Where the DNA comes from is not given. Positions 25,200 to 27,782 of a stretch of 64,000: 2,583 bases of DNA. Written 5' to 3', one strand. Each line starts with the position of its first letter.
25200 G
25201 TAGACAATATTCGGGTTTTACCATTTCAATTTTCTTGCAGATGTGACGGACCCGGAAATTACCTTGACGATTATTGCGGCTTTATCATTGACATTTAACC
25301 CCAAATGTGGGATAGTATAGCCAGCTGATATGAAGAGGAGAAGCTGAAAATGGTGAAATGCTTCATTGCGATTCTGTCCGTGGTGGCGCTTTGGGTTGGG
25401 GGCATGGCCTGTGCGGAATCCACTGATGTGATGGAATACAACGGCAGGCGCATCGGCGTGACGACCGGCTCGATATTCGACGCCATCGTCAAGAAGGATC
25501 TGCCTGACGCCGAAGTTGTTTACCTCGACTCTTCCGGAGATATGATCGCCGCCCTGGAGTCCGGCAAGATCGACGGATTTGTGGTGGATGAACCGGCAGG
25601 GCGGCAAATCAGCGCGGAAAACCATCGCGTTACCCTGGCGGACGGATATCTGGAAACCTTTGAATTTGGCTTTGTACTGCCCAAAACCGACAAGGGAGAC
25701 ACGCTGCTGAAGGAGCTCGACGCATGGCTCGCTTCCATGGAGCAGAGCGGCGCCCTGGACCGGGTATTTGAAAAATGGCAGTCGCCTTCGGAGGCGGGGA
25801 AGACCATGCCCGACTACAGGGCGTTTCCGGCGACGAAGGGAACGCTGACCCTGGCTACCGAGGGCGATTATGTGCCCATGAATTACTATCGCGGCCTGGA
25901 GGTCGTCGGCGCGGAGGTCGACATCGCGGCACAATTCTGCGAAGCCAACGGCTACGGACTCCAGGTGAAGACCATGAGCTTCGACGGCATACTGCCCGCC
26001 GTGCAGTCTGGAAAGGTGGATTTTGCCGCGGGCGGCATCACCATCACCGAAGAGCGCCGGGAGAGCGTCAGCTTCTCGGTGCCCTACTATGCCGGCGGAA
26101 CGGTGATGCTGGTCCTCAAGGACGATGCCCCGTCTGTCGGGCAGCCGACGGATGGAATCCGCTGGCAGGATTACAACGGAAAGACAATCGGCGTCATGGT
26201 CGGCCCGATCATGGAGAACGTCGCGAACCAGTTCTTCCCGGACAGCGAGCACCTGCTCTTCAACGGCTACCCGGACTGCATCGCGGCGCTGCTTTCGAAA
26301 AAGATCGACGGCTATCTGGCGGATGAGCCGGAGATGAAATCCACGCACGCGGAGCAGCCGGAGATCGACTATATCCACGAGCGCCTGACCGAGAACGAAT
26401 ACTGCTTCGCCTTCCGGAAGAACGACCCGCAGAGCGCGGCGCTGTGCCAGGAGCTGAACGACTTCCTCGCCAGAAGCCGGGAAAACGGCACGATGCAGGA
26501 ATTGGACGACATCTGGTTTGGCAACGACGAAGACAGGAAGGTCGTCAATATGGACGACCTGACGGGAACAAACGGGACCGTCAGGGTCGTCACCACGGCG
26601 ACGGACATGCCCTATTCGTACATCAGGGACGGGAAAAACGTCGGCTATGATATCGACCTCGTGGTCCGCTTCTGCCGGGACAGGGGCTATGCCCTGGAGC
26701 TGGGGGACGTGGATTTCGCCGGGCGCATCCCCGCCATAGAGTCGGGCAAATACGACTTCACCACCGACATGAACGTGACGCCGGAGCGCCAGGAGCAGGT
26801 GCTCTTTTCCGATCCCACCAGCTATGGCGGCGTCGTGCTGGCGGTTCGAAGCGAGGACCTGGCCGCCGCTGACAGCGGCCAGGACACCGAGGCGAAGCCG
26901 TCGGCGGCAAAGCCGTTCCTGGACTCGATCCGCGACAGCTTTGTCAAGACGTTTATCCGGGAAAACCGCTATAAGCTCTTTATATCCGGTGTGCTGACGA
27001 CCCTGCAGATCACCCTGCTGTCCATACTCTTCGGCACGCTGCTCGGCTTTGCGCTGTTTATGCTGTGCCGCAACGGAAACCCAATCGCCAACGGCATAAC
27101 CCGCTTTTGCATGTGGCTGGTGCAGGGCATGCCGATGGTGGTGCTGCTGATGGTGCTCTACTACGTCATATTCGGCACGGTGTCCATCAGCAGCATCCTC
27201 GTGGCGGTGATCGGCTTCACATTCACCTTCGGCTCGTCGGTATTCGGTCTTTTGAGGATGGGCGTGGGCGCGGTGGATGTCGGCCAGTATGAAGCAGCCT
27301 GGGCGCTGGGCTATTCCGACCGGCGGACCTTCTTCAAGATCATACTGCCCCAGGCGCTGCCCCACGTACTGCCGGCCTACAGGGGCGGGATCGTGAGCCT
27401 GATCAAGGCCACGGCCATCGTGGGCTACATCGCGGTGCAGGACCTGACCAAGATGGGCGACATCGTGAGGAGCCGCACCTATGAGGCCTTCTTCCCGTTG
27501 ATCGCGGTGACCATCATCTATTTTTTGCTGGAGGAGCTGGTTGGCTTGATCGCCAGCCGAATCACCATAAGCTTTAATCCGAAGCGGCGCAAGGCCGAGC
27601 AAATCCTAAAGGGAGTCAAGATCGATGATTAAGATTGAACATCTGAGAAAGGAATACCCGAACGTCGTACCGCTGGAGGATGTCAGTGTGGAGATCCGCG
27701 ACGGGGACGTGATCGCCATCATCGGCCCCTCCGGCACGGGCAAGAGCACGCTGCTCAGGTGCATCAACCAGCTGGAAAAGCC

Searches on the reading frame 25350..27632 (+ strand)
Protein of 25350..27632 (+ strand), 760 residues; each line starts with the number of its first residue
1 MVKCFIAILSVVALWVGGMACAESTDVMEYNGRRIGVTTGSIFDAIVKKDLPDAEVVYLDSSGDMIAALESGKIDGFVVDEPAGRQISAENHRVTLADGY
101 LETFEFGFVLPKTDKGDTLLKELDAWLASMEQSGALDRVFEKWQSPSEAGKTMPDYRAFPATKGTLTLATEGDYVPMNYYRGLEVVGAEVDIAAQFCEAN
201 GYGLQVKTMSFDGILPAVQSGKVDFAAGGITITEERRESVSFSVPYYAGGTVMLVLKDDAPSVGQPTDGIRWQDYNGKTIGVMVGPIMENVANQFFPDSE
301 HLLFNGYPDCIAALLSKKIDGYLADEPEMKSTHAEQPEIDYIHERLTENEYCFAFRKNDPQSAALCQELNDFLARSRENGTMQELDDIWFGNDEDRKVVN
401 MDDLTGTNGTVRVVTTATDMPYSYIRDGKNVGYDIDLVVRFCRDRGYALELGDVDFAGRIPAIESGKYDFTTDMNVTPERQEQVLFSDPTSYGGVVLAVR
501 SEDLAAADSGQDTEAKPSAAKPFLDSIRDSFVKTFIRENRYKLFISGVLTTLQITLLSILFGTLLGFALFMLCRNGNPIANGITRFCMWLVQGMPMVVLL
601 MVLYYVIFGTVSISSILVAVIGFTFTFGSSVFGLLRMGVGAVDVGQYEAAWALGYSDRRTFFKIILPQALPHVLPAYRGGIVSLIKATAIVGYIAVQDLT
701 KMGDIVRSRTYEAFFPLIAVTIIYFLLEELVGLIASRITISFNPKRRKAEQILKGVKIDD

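Call 10: search_protein_families(library=pfam, proteins=[window:25350-27632:+], max_evalue=0.1)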
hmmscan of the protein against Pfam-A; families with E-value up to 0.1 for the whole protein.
window:25350-27632:+ (760 aa): 5 families
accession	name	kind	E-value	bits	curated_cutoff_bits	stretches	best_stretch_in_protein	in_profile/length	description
PF00497.25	SBP_bac_3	-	2.5e-61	205.7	26.4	3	166-391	1-131/132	Bacterial extracellular solute-binding proteins, family 3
PF00528.27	BPD_transp_1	-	2.2e-17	63.8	26.4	1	560-727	3-167/184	Binding-protein-dependent transport system inner membrane component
PF10613.14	Lig_chan-Glu_bd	-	1.1e-09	38.8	30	1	198-257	53-113/115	Ligated ion channel L-glutamate- and glycine-binding site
PF04069.17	OpuAC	-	0.0019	18.3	21.2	0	46-78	24-55/257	Substrate binding domain of ABC-type glycine betaine transport system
PF13379.11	NMT1_2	-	0.0089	16.3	24.7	0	54-90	154-189/252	NMT1-like family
